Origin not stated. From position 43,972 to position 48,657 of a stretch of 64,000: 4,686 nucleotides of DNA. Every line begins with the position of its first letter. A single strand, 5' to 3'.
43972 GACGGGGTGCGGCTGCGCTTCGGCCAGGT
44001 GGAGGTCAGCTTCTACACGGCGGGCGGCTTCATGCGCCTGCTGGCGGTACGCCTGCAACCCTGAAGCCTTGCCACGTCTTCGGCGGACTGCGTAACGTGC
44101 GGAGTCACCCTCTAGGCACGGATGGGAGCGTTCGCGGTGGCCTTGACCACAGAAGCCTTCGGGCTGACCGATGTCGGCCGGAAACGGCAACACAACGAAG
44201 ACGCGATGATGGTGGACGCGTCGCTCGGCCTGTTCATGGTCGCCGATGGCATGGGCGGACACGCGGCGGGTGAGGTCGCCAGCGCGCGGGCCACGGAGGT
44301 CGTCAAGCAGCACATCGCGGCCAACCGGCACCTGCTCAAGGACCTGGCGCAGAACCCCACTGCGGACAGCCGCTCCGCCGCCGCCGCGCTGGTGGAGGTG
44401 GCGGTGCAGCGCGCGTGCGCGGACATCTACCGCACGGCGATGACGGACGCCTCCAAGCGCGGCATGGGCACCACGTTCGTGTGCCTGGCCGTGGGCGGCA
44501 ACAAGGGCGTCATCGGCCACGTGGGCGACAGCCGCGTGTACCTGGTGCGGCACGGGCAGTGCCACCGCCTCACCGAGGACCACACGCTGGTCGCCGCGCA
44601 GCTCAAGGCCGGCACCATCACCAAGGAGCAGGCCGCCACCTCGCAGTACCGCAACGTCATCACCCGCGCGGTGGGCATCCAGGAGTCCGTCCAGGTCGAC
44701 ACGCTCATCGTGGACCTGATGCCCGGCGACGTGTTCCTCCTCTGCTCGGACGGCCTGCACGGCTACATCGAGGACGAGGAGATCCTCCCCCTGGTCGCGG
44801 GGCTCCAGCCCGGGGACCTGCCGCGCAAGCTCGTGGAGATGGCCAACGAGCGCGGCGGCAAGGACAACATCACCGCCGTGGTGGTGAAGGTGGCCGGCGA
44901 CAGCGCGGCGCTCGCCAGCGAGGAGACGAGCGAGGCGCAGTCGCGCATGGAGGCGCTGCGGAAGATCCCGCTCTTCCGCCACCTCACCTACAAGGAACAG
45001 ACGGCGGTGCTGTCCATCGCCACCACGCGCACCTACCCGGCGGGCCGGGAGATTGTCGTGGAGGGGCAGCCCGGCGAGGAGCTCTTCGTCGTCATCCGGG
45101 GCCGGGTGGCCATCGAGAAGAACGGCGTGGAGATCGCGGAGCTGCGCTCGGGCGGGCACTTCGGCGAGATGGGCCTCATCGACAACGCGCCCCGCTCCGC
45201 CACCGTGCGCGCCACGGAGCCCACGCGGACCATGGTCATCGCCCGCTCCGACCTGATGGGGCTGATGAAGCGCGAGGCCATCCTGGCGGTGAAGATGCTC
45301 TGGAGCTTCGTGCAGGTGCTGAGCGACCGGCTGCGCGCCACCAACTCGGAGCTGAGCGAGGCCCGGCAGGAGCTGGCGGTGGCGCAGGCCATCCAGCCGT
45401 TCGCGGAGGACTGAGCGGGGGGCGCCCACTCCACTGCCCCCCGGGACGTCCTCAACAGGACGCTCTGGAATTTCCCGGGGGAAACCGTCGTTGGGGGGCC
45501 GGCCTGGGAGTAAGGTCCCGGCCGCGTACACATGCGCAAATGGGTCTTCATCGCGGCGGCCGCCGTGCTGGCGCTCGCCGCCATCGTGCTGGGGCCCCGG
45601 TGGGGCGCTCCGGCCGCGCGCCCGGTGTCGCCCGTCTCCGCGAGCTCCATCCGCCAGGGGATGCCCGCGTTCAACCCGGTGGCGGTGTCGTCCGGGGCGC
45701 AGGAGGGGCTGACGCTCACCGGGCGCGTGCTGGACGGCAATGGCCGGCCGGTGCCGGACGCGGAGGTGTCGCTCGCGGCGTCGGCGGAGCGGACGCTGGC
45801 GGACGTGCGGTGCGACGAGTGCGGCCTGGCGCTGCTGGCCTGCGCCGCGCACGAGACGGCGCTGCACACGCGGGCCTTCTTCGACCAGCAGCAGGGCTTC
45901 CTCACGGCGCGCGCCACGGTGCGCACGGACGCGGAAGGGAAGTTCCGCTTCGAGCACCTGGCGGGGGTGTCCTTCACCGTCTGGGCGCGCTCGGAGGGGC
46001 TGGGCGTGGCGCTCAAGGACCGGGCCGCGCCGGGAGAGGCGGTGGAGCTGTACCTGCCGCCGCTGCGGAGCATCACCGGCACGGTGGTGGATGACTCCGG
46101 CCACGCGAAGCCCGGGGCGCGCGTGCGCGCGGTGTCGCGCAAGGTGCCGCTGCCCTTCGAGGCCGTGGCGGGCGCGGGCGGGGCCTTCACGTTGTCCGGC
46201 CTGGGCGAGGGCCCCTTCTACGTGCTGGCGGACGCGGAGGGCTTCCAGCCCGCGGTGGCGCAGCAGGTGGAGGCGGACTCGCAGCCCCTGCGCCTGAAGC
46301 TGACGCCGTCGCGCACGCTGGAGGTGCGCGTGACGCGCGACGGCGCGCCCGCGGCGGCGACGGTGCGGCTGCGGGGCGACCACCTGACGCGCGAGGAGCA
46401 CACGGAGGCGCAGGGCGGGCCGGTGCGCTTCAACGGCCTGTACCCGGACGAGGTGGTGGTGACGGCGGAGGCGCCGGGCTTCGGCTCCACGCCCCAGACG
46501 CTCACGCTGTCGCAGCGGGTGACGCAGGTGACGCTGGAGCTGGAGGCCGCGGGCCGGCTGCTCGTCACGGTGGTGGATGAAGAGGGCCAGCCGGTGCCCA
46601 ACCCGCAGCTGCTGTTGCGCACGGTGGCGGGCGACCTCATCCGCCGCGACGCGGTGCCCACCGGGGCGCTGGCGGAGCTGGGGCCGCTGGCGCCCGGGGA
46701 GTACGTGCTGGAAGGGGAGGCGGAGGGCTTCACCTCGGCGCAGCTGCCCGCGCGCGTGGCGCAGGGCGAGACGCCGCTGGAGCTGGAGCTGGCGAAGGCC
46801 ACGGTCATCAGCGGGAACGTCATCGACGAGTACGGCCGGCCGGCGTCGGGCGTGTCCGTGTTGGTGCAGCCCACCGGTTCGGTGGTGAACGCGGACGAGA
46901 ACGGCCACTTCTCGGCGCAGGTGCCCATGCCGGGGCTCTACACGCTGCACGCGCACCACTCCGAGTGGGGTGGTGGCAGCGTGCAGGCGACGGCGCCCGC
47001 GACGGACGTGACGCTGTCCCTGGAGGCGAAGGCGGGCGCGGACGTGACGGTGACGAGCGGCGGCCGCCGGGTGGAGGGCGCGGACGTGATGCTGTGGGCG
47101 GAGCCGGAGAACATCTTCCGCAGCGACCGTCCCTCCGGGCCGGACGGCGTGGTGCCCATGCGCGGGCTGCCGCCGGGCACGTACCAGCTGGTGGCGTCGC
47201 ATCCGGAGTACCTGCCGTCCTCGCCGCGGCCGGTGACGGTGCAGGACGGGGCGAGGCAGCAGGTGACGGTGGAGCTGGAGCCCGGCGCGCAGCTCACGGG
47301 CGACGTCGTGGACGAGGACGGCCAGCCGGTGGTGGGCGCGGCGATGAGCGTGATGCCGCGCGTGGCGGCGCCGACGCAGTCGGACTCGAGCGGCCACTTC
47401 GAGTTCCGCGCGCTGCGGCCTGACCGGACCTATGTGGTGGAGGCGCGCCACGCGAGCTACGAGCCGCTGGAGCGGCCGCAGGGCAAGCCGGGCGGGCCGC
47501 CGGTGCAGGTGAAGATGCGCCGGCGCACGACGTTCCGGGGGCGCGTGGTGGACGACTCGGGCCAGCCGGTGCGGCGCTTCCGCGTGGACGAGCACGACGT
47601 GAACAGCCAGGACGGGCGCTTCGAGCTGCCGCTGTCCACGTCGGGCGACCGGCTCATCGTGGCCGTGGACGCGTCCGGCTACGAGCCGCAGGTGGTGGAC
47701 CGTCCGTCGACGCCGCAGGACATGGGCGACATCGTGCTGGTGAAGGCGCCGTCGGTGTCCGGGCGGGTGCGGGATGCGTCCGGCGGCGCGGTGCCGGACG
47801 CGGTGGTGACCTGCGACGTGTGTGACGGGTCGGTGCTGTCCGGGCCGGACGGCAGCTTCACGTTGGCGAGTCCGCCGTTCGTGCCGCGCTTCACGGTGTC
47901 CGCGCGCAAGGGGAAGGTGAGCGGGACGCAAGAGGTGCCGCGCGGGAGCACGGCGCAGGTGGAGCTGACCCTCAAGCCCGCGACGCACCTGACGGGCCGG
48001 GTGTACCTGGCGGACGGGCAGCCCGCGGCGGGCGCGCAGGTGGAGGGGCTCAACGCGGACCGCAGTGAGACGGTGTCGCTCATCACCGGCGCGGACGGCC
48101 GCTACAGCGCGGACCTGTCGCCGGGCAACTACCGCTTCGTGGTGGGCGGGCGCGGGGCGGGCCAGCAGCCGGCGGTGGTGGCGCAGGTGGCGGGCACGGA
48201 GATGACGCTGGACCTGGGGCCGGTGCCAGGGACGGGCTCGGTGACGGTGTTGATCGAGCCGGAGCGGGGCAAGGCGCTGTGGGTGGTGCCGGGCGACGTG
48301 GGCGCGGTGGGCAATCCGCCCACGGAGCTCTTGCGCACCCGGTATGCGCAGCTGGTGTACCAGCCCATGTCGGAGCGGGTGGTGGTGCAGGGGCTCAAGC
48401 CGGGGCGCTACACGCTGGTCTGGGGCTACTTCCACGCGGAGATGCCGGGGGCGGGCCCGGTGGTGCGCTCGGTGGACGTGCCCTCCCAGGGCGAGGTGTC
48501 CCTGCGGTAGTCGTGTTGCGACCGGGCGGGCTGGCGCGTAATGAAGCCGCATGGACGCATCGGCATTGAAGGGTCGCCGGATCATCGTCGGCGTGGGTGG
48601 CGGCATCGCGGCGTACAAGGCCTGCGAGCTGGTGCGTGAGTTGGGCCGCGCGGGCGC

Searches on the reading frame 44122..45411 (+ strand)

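Call 68: search_protein_families(library=pfam, proteins=[window:44122-45411:+], max_evalue=0.001)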
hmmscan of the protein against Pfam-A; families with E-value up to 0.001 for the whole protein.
window:44122-45411:+ (430 aa): 4 families
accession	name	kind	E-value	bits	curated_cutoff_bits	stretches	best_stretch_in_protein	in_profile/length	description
PF00027.35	cNMP_binding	-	1.9e-21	76.2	27.5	1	303-384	2-88/89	Cyclic nucleotide-binding domain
PF13672.11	PP2C_2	-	3.2e-16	60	24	1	20-220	7-182/209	Protein phosphatase 2C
PF00481.26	PP2C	-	7.8e-10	39.3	20.3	1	31-155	30-141/255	Protein phosphatase 2C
PF07228.17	SpoIIE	-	0.00025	21.5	25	0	167-257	88-191/192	Stage II sporulation protein E (SpoIIE)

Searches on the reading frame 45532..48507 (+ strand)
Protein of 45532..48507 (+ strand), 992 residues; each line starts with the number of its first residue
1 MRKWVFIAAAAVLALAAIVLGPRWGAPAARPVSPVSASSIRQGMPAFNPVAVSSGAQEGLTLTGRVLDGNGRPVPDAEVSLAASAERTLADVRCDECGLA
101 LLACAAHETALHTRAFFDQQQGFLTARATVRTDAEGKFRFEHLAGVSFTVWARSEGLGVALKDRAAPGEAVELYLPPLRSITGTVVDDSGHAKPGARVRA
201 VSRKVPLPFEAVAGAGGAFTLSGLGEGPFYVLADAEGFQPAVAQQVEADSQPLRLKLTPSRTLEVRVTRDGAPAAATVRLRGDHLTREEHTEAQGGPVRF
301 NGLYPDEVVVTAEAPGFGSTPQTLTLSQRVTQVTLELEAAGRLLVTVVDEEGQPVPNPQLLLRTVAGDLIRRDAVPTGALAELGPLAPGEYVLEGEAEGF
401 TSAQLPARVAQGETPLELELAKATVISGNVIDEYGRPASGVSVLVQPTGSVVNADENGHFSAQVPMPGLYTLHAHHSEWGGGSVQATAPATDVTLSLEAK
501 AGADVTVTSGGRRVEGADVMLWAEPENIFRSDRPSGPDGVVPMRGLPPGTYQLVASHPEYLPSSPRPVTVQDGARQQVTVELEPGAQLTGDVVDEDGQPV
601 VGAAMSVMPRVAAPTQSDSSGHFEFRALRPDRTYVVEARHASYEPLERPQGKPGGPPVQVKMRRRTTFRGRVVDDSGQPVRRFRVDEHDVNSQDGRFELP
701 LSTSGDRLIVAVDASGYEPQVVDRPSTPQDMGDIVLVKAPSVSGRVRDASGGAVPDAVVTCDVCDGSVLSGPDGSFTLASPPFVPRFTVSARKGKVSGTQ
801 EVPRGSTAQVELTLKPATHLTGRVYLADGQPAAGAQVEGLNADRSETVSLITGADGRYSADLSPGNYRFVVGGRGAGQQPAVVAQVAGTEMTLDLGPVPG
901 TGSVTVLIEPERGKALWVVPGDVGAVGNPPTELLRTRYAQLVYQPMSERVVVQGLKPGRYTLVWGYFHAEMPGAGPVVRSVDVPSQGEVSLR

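Call 68: search_protein_families(library=pfam, proteins=[window:45532-48507:+], max_evalue=0.001)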
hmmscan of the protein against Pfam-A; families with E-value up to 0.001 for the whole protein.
window:45532-48507:+ (992 aa): 13 families
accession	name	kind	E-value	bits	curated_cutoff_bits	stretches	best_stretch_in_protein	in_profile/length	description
PF13620.12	CarboxypepD_reg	-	2.6e-82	271.7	32.3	6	180-253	1-75/82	Carboxypeptidase regulatory-like domain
PF13715.12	CarbopepD_reg_2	-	8.8e-28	96.6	32.2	2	426-476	1-52/88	CarboxypepD_reg-like domain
PF15976.11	CooC_C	-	2.3e-13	50.4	29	0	660-714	11-68/93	CS1-pili formation C-terminal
PF02369.22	Big_1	-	2.7e-13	50.3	34.9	0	58-91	17-51/93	Bacterial Ig-like domain (group 1)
PF10670.15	DUF4198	-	4.2e-11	43.8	34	0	49-141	136-194/209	Domain of unknown function (DUF4198)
PF00775.27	Dioxygenase_C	-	4.2e-09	36.6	27.3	0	58-82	28-52/182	Dioxygenase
PF11974.14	bMG3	-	1.3e-08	35.1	34.9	0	70-107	24-61/103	Bacterial alpha-2-macroglobulin MG3 domain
PF17210.9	SdrD_B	-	7.4e-08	33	29.7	0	831-893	23-85/112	SdrD B-like domain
PF17802.7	SpaA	-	2.1e-07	31.5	23.1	0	510-581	12-88/91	Prealbumin-like fold domain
PF07210.18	DUF1416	-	4.7e-07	30.1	23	0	807-888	9-89/97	Protein of unknown function (DUF1416)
PF25020.1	TTR_TEN1-4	-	5.6e-06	26.6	27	0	422-447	5-30/86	Teneurin TTR-like domain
PF23193.1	NOMO_3rd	-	0.00042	20.8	27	0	63-153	4-85/120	NOMO third transthyretin-like domain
PF21226.3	MalQ_N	-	0.00078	20.2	24.1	0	567-599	16-48/91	MalQ N-terminal beta sandwich domain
